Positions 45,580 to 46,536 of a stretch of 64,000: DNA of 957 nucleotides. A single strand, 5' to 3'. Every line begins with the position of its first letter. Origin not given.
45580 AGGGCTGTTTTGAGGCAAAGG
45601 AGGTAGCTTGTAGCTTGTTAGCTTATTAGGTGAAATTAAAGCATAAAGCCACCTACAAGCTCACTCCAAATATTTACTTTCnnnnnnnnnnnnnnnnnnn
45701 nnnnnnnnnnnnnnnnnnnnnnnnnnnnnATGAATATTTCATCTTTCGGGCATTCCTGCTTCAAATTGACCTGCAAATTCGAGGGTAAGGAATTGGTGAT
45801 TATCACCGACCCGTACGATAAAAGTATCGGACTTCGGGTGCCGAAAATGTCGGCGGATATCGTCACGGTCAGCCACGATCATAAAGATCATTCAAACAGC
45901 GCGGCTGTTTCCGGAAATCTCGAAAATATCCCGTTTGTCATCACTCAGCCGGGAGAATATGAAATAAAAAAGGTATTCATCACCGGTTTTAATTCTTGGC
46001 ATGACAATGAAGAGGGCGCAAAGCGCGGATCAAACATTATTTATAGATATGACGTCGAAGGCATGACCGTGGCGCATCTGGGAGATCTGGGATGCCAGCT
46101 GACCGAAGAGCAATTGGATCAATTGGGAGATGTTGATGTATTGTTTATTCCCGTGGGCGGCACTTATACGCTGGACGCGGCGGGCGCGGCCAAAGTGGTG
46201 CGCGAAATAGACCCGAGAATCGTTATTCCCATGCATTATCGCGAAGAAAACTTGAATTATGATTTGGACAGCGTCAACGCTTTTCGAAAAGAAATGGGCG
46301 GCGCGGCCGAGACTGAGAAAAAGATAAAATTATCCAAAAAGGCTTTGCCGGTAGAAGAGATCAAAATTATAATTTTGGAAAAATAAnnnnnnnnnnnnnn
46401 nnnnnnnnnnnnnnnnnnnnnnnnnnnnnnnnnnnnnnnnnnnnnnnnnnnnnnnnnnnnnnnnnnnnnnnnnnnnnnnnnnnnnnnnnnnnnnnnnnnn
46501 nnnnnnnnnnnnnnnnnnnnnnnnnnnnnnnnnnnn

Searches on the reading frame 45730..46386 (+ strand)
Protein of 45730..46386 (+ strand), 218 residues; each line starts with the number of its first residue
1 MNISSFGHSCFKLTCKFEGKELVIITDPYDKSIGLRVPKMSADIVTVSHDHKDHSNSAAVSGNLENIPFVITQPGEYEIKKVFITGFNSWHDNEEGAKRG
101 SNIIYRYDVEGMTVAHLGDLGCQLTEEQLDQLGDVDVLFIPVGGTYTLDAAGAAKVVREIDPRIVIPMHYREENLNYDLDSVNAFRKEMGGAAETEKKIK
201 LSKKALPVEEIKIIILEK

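Call 48: search_protein_families(library=pfam, proteins=[window:45730-46386:+])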
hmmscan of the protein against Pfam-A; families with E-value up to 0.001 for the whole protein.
window:45730-46386:+ (218 aa): 2 families
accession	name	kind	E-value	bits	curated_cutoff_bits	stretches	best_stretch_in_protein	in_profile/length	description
PF13483.12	Lactamase_B_3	-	1.6e-50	171.7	24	1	3-169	2-160/160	Beta-lactamase superfamily domain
PF12706.13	Lactamase_B_2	-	3.3e-10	40.3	27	1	76-170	95-200/200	Beta-lactamase superfamily domain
